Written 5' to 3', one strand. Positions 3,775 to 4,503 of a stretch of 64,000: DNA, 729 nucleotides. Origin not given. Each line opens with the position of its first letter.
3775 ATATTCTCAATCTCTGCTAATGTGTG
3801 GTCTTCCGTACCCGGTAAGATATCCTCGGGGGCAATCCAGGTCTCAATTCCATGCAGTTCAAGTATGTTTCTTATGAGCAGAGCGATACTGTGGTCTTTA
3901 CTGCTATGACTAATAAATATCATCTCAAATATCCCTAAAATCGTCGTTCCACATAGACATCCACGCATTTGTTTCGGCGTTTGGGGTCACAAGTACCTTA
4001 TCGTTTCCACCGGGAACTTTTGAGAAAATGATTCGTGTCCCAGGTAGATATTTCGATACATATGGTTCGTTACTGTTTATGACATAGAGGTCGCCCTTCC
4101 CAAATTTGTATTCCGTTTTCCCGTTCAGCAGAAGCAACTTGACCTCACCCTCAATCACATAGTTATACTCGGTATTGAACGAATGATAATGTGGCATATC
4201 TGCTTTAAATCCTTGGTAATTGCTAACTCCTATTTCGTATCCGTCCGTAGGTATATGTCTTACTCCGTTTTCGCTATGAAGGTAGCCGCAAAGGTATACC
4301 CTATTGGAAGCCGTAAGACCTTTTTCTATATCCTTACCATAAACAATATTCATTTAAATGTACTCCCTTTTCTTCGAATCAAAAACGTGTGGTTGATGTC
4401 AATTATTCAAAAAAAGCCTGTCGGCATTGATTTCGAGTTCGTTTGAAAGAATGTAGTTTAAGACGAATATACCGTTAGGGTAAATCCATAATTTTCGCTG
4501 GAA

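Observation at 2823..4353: Translationally coupled cupin + TIR-Macro-like fusion: candidate undescribed nucleotide-signalling defence module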

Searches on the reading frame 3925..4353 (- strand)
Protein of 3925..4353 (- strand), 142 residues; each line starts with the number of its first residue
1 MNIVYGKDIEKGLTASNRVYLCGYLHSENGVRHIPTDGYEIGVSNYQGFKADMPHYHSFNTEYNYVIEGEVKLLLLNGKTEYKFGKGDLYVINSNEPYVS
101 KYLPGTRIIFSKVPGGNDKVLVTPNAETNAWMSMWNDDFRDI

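Call 4: search_protein_families(library=pfam, proteins=[window:3925-4353:-], max_evalue=1)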
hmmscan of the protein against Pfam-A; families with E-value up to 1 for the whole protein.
window:3925-4353:- (142 aa): 5 families
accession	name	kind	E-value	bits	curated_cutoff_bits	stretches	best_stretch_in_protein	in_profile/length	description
PF07883.17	Cupin_2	-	7.6e-08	32.4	27.2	1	54-97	13-53/70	Cupin domain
PF05899.18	Cupin_3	-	0.0013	18.8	23.5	1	61-94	26-58/74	EutQ-like cupin domain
PF02311.25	AraC_binding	-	0.011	15.9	21.1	1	54-97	18-58/135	AraC-like ligand binding domain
PF00190.28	Cupin_1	-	0.028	14.4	22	1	54-92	48-91/151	Cupin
PF06339.18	Ectoine_synth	-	0.044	14.5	27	1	55-98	51-93/127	Ectoine synthase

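Call 5: search_protein_families(library=padloc, proteins=[window:3925-4353:-], max_evalue=1)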
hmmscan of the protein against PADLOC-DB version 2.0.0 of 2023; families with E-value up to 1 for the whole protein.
window:3925-4353:- (142 aa): 0 families

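Call 6: search_protein_families(library=ncbifam, proteins=[window:3925-4353:-], max_evalue=1)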
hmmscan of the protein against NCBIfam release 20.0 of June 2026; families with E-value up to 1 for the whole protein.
window:3925-4353:- (142 aa): 3 families
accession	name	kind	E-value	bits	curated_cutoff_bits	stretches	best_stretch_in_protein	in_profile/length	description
NF009806.0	PRK13290.1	subfamily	0.004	17.2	128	1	55-98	51-93/130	ectoine synthase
NF007408.0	PRK09943.1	equivalog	0.12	11.9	211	1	62-99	130-165/185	HTH-type transcriptional regulator PuuR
TIGR04366.1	cupin_WbuC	subfamily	0.21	11.4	42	1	54-80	49-75/132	WbuC family cupin fold metalloprotein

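Call 22: find_homologous_proteins(query=window:3925-4353:-, max_evalue=0.001)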
Query window:3925-4353:- (142 aa): 34 proteins with E <= 0.001 among 39 candidates.
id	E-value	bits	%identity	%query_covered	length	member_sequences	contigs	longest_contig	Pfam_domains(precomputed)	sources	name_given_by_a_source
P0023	1.3e-92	325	99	100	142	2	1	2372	PF07883.18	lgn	-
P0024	5.9e-70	252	79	99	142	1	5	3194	PF07883.18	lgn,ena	-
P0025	2.4e-49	185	59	99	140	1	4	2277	PF07883.18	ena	-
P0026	5.1e-46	174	57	98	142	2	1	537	PF07883.18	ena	-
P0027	1.8e-45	172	57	99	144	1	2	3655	-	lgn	-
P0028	4.0e-45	171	56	97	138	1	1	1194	PF07883.18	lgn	-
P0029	4.2e-45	171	57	96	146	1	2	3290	PF07883.18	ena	-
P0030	6.0e-45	171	57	99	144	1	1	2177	-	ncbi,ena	-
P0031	1.3e-44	170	55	97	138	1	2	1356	PF07883.18,PF05899.19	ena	-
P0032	2.2e-44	169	56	99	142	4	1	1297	PF07883.18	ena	-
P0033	3.9e-44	168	57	96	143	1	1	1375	PF07883.18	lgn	-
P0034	4.0e-44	168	55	100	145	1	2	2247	PF07883.18,PF00190.29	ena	-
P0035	7.5e-44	167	57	96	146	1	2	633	PF07883.18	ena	-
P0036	9.2e-44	167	55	100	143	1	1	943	-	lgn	-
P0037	4.1e-43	165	55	96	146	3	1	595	PF07883.18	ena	-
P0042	3.9e-41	158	53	98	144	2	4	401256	-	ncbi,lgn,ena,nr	ncbi:MAG: cupin domain-containing protein [Lachnospiraceae bacterium]|nr:cupin domain-containing pro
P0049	8.5e-40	154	51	98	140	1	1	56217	PF07883.18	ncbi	-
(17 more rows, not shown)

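Call 24: find_encoding_contigs(protein=P0042, flank=8000, max_places=2)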
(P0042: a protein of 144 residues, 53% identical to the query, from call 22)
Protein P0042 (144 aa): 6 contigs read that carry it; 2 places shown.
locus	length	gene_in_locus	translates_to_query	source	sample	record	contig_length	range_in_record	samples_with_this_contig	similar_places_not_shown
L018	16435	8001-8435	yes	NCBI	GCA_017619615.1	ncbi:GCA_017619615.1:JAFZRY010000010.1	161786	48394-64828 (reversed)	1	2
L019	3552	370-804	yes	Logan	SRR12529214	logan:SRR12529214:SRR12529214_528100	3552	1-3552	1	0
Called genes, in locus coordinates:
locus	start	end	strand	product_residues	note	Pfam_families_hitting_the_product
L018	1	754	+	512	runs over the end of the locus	PF00117:GATase, PF02540:NAD_synthase (faint), PF00958:GMP_synt_C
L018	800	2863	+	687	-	PF12437:GSIII_N, PF00120:Gln-synt_C, PF18318:Gln-synt_C-ter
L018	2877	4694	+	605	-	PF13522:GATase_6, PF13537:GATase_7, PF01380:SIS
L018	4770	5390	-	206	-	PF01381:HTH_3, PF07022:Phage_CI_repr, PF12844:HTH_19, PF13443:HTH_26 (faint), PF13560:HTH_31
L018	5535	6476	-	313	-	PF21537:DUF1980_C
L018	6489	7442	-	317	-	PF08240:ADH_N, PF16912:Glu_dehyd_C, PF00107:ADH_zinc_N, PF13602:ADH_zinc_N_2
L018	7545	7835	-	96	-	PF06961:DUF1294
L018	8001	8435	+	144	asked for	-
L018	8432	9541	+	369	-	PF13676:TIR_2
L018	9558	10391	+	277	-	PF02811:PHP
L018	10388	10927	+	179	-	PF13302:Acetyltransf_3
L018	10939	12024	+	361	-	PF03372:Exo_endo_phos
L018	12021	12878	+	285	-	PF02567:PhzC-PhzF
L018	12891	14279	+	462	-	PF02826:2-Hacid_dh_C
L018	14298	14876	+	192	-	PF12917:YfbR-like, PF13023:HD_3, PF01966:HD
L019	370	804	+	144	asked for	-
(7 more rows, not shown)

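Call 25: find_encoding_contigs(protein=P0049, flank=8000, max_places=2)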
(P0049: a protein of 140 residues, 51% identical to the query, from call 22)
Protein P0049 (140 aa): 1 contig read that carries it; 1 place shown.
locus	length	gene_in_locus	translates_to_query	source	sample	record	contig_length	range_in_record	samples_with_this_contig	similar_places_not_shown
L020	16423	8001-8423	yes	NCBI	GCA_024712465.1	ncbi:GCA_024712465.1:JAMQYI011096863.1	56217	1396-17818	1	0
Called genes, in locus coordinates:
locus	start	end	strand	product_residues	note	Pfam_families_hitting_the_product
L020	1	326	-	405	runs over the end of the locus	PF20434:BD-FAE, PF07859:Abhydrolase_3, PF00583:Acetyltransf_1 (weak)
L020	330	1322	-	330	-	PF03575:Peptidase_S51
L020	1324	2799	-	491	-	PF14284:PcfJ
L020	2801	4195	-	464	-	-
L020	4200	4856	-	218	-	-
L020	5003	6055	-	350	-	PF07733:DNA_pol3_alpha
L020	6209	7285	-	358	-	PF01582:TIR, PF13676:TIR_2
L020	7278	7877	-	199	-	PF00583:Acetyltransf_1, PF13508:Acetyltransf_7, PF13673:Acetyltransf_10 (weak)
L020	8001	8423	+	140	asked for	PF07883:Cupin_2 (weak)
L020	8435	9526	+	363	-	PF01582:TIR (faint), PF13676:TIR_2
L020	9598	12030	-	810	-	PF13676:TIR_2, PF00515:TPR_1 (faint), PF13181:TPR_8 (faint), PF07719:TPR_2 (faint), PF13424:TPR_12, PF13424:TPR_12, PF13374:TPR_10, PF13424:TPR_12, +2 more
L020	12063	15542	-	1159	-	PF06068:TIP49 (faint), PF24883:NPHP3_N (faint), PF00004:AAA, PF07724:AAA_2, PF07728:AAA_5, PF05496:RuvB_N (weak), PF00004:AAA, PF01434:Peptidase_M41, +8 more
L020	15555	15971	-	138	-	-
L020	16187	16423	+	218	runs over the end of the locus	-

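Call 38: predict_structure(alignment_id=A2)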
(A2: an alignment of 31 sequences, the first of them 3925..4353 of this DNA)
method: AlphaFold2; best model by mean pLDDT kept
length: 142 residues; sequences in the alignment: 31
mean_pLDDT: 94.5   pTM: 0.86
mean pLDDT of the five models: 94.5, 94.5, 94.2, 93.4, 92.9
residues with pLDDT >= 90: 123; 70-90: 17; 50-70: 2; < 50: 0
segments of 3 or more residues with pLDDT < 50: none
pLDDT, mean of each block of 10 residues (from residue 1): 94 94 86 91 97 98 98 97 98 98 98 94 96 90 60
secondary structure, 60 per line:
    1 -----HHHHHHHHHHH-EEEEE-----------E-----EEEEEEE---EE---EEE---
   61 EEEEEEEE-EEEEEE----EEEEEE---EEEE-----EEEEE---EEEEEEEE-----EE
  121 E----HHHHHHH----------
elements in order: H6-16 E18-22 E40-46 E55-57 E61-68 E70-75 E80-85 E89-92 E98-102 E106-113 E119-121 H126-132

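Call 40: fold_search(model_id=the predicted structure, library=pdb)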
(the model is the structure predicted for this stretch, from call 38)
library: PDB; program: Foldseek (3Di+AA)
matches with E <= 10: 1833; with E <= 0.001: 465
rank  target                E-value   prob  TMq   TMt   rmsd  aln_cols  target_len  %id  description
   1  5fpz                  4.9e-06  1.00  0.53  0.67   1.5        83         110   17  The structure of KdgF from Yersinia enterocolitica with malonate bound in the active site. (released 2016-05-04)
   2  9bwf_B                6.4e-06  1.00  0.46  0.55   2.7        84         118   13  Crystal structure of cellulose oxidative enzyme without ligand (released 2024-12-04)
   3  5fq0_A                6.7e-06  1.00  0.53  0.68   2.1        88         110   19  The structure of KdgF from Halomonas sp. (released 2016-05-04)
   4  9bwi_B                6.7e-06  1.00  0.46  0.54   2.5        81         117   14  Crystal structure of cellulose oxidative enzyme in acidic pH with glycerol (released 2024-12-11)
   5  3h8u_B                6.7e-06  1.00  0.55  0.66   5.1       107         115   20  Crystal structure of uncharacterized conserved protein with double-stranded beta-helix domain (YP_001338853.1) from Kl (released 2009-05-12)
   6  9bwi_A                7.1e-06  1.00  0.46  0.54   7.8        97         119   12  Crystal structure of cellulose oxidative enzyme in acidic pH with glycerol (released 2024-12-11)
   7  7zvm                  8.3e-06  1.00  0.52  0.70   2.3        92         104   22  Thermococcus barophilus phosphomannose isomerase protein structure at 1.6 A (released 2022-08-24)
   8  9bwf_A                8.3e-06  1.00  0.45  0.54   2.5        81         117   12  Crystal structure of cellulose oxidative enzyme without ligand (released 2024-12-04)
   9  5fq0_B                1.0e-05  1.00  0.53  0.68   2.0        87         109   20  The structure of KdgF from Halomonas sp. (released 2016-05-04)
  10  5fpx_A                1.1e-05  1.00  0.51  0.67   1.5        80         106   18  The structure of KdgF from Yersinia enterocolitica. (released 2016-05-04)
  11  5fq0_C                1.1e-05  1.00  0.53  0.68   2.0        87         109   20  The structure of KdgF from Halomonas sp. (released 2016-05-04)
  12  3ht2_A                1.2e-05  1.00  0.48  0.47   4.6        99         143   18  Zink containing polyketide cyclase RemF from Streptomyces resistomycificus (released 2009-10-13)
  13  7zvy_G                1.3e-05  1.00  0.56  0.76   4.0       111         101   21  Thermococcus kadokarensis phosphomannose isomerase (released 2022-08-24)
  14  5fpx_B                1.3e-05  1.00  0.51  0.66   1.5        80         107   18  The structure of KdgF from Yersinia enterocolitica. (released 2016-05-04)
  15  7x85_A                1.3e-05  1.00  0.50  0.55   2.7        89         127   19  Crystal structure of chicken CENP-C Cupin domain (released 2023-03-15)
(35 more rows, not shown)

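Call 50: find_related_loci(query=A2, collection=metagenome_contigs, flank=6000)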
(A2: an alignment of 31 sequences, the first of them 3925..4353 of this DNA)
Query A2 (142 aa) in metagenome_contigs; peptide patterns used: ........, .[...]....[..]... (x = any residue, [..] = any of these).
90 stretches matched a pattern; 9 encode a relative of the query (tblastn E <= 1e-3); 9 distinct loci.
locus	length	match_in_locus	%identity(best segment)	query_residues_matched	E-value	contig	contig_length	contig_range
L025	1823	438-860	49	1-141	2e-45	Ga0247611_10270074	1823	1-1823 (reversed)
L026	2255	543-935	51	1-131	5e-44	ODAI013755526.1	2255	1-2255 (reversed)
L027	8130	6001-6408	47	1-135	7e-40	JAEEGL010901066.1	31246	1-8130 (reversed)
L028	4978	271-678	47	1-135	6e-40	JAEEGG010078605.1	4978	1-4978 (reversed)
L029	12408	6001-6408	48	1-135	1e-38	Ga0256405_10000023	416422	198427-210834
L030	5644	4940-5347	48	1-135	1e-38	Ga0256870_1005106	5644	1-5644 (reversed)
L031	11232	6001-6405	47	1-135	3e-37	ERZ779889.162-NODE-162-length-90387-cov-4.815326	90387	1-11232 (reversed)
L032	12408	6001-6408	47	1-135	6e-37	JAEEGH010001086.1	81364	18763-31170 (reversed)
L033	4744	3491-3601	41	100-140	4e-5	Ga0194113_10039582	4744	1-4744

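Call 51: find_related_loci(query=A2, collection=viral_contigs, flank=8000)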
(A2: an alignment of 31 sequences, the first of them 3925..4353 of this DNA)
Query A2 (142 aa) in viral_contigs; peptide patterns used: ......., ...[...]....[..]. (x = any residue, [..] = any of these).
47 stretches matched a pattern, but none encodes a relative of the query by tblastn (E <= 1e-3).

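Call 56: search_protein_families(library=pfam, proteins=[L031:4850-5989:+, L029:6393-7469:+, L027:6378-7613:+], max_evalue=0.1)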
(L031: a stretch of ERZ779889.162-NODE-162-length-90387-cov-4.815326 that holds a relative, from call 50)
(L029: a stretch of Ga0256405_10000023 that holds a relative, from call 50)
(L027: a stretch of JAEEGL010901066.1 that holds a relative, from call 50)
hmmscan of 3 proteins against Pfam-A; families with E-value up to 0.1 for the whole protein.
L031:4850-5989:+ (379 aa): 1 family
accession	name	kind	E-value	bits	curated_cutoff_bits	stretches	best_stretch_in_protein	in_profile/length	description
PF10137.14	CAP12-PCTIR_TIR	-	1.3e-23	83.6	24.7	1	4-125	1-118/119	CAP12/Pycsar effector protein, TIR domain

L029:6393-7469:+ (358 aa): 1 family
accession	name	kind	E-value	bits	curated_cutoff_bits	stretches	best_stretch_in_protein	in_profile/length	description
PF20718.2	Med16_bridge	-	0.074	13.5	24.1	0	132-175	3-45/189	Mediator complex subunit 16, central helical bridge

L027:6378-7613:+ (412 aa): 2 families
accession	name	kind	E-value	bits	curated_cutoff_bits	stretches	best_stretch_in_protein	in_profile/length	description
PF13567.11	DUF4131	-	0.011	15.9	31.6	0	77-118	11-54/165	Domain of unknown function (DUF4131)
PF11711.13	Tim54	-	0.021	14.1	34.7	0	18-69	220-270/376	Inner membrane protein import complex subunit Tim54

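Call 59: find_homologous_proteins(query=A5, max_evalue=0.001)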
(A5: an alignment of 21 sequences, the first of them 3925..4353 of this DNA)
Query A5 (21 sequences) (142 aa, profile of the alignment): 146 proteins with E <= 0.001 among 1092 candidates; the best 120 are listed.
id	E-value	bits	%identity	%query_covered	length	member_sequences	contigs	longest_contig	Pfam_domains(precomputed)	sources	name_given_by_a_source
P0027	3.2e-63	229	57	99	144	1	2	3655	-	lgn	-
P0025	3.2e-62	226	59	99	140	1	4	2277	PF07883.18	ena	-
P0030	3.7e-62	226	57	99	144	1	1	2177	-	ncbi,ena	-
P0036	8.4e-62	225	55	100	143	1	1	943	-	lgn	-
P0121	3.1e-61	223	57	99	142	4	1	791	-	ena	-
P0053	3.1e-61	223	48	99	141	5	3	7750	PF07883.18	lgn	-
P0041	6.6e-61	222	52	99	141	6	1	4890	PF07883.18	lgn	-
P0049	6.6e-61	222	51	98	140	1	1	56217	PF07883.18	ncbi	-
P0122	8.1e-61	222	54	99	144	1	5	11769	PF07883.18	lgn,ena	-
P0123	8.4e-61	222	57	95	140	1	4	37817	PF07883.18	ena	-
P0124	1.0e-60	221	55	96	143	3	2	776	PF07883.18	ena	-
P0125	1.1e-60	221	54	99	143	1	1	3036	PF07883.18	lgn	-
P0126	1.3e-60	221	53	98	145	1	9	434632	-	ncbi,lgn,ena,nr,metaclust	ncbi:hypothetical protein SAMN02910317_00677 [Ruminococcaceae bacterium FB2012]|nr:hypothetical prot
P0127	1.4e-60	221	52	99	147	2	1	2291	PF07883.18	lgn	-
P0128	1.4e-60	221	53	98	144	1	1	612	PF07883.18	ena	-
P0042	3.0e-59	217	53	98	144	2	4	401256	-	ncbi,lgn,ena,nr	ncbi:MAG: cupin domain-containing protein [Lachnospiraceae bacterium]|nr:cupin domain-containing pro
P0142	1.2e-58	215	52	100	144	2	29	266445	PF07883.18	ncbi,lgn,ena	-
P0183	1.7e-52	195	47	95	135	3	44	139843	PF07883.18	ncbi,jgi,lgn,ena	jgi:mannose-6-phosphate isomerase-like protein (cupin superfamily)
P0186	7.0e-52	193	41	99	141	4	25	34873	-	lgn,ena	-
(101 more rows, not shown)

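Call 60: find_encoding_contigs(protein=P0183, flank=7000, max_places=4)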
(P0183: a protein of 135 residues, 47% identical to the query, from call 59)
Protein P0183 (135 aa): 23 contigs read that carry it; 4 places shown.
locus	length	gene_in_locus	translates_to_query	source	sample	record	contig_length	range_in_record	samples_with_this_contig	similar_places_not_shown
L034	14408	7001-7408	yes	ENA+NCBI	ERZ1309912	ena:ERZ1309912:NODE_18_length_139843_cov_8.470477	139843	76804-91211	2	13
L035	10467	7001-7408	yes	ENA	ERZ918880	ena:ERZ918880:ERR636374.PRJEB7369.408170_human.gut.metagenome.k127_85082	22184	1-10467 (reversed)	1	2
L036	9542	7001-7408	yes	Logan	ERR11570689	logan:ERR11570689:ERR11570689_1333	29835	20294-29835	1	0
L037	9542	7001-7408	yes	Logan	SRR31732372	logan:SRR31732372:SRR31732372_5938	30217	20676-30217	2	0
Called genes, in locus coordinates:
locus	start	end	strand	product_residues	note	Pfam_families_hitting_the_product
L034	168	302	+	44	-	-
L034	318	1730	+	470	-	PF00665:rve (weak), PF22483:Mu-transpos_C_2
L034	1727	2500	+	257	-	PF01695:IstB_IS21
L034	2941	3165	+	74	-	-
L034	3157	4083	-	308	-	PF01381:HTH_3, PF12844:HTH_19 (faint), PF13560:HTH_31 (weak), PF13424:TPR_12 (faint), PF18768:RNPP_C (weak)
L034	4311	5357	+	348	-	-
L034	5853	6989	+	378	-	PF10137:CAP12-PCTIR_TIR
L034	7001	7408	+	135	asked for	PF07883:Cupin_2 (weak)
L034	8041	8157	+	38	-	-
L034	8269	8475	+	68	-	-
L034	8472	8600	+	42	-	-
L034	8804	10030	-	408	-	PF00872:Transposase_mut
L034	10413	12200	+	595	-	PF00069:Pkinase, PF07714:PK_Tyr_Ser-Thr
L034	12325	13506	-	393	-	PF13011:LZ_Tnp_IS481 (faint), PF13518:HTH_28, PF13565:HTH_32, PF00665:rve, PF13683:rve_3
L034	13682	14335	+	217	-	PF13306:LRR_5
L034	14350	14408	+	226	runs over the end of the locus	-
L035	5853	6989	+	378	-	PF10137:CAP12-PCTIR_TIR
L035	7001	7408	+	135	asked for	PF07883:Cupin_2 (weak)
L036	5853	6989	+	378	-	PF10137:CAP12-PCTIR_TIR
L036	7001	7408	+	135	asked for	PF07883:Cupin_2 (weak)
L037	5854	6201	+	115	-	PF10137:CAP12-PCTIR_TIR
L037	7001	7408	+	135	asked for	PF07883:Cupin_2 (weak)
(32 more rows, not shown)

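Call 61: find_encoding_contigs(protein=P0186, flank=7000, max_places=4)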
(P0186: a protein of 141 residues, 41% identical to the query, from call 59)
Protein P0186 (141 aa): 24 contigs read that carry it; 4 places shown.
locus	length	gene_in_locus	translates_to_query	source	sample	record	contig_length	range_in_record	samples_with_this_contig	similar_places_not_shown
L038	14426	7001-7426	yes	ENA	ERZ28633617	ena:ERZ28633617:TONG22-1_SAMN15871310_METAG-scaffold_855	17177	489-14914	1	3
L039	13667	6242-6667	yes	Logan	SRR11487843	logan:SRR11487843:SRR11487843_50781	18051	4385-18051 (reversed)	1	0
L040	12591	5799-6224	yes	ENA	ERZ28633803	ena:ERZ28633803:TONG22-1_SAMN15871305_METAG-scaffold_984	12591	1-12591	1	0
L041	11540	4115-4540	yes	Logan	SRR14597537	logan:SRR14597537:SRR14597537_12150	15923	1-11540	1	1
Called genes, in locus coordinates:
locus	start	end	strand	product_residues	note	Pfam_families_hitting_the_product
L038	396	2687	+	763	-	PF00004:AAA, PF17866:AAA_lid_6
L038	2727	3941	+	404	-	-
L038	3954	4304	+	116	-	-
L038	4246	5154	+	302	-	PF02518:HATPase_c (faint)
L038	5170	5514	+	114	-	-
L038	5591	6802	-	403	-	PF01435:Peptidase_M48, PF05099:TerB (weak)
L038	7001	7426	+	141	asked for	-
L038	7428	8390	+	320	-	-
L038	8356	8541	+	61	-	-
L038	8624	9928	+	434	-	-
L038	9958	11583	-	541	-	PF22673:MCP-like_PDC_1 (faint), PF07228:SpoIIE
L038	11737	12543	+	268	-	PF00004:AAA, PF17862:AAA_lid_3 (weak)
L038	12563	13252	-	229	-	PF08239:SH3_3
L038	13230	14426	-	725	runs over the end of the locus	PF05621:TniB (faint), PF13191:AAA_16 (weak), PF00004:AAA, PF17871:AAA_lid_9, PF07724:AAA_2, PF00004:AAA (weak), PF07728:AAA_5, PF10431:ClpB_D2-small, +11 more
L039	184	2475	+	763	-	PF00004:AAA, PF17866:AAA_lid_6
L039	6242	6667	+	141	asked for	-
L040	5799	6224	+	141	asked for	-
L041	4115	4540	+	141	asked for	-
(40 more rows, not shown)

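Call 79: search_protein_families(library=padloc, proteins=[L029:6393-7469:+, L038:7428-8390:+, L034:5853-6989:+, L034:7001-7408:+], max_evalue=0.1)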
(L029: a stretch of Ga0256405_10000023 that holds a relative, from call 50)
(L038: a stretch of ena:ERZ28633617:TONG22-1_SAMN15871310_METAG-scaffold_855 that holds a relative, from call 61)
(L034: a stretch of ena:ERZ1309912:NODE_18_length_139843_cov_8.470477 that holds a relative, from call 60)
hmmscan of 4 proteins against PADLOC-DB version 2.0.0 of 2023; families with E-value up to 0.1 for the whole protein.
L029:6393-7469:+ (358 aa): 1 family
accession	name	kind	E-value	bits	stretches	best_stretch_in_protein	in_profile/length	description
PDLC01015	Csm3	-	0.048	12.9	0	146-194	31-79/178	Csm3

L038:7428-8390:+ (320 aa): 0 families

L034:5853-6989:+ (378 aa): 9 families
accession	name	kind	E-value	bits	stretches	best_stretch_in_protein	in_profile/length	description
PDLC00731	Effector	-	2.8e-25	86.9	1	3-138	156-290/306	TIR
PDLC00729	Effector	-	2e-24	84.6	1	2-147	4-146/310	TIR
PDLC00732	Effector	-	1.3e-22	78.1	1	3-137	152-285/301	TIR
PDLC02371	PycTIR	-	1.7e-17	61.8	1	3-137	153-273/288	-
PDLC05005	PDC-S35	-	4.2e-09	34.5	1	43-129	156-242/264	-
PDLC05003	PDC-S35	-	6.3e-08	30.5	1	56-142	143-231/245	-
PDLC05004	PDC-S35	-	1.8e-07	29.1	1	81-129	196-245/265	-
PDLC05006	PDC-S35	-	1e-06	26.3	1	45-135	122-215/231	-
PDLC05007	PDC-S35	-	1.7e-05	22.6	1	61-130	188-258/278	-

L034:7001-7408:+ (135 aa): 0 families

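Call 80: search_solved_structures(query=L034:5853-6989:+, max_evalue=10, show_alignments=1)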
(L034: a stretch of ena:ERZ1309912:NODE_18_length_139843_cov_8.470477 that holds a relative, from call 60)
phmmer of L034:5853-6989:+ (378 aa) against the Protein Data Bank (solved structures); distinct sequences matched with E-value up to 10: 3.
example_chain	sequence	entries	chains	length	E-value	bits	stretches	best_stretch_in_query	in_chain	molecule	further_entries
9lmq_A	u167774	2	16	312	4.1e-13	52.2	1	3-121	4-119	CD-NTase-associated protein 12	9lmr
8jsj_A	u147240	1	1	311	2.9e-09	39.5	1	3-139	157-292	PycTIR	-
7un8_A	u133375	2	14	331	1.5e-06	30.6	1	2-123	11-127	CD-NTase-associated protein 12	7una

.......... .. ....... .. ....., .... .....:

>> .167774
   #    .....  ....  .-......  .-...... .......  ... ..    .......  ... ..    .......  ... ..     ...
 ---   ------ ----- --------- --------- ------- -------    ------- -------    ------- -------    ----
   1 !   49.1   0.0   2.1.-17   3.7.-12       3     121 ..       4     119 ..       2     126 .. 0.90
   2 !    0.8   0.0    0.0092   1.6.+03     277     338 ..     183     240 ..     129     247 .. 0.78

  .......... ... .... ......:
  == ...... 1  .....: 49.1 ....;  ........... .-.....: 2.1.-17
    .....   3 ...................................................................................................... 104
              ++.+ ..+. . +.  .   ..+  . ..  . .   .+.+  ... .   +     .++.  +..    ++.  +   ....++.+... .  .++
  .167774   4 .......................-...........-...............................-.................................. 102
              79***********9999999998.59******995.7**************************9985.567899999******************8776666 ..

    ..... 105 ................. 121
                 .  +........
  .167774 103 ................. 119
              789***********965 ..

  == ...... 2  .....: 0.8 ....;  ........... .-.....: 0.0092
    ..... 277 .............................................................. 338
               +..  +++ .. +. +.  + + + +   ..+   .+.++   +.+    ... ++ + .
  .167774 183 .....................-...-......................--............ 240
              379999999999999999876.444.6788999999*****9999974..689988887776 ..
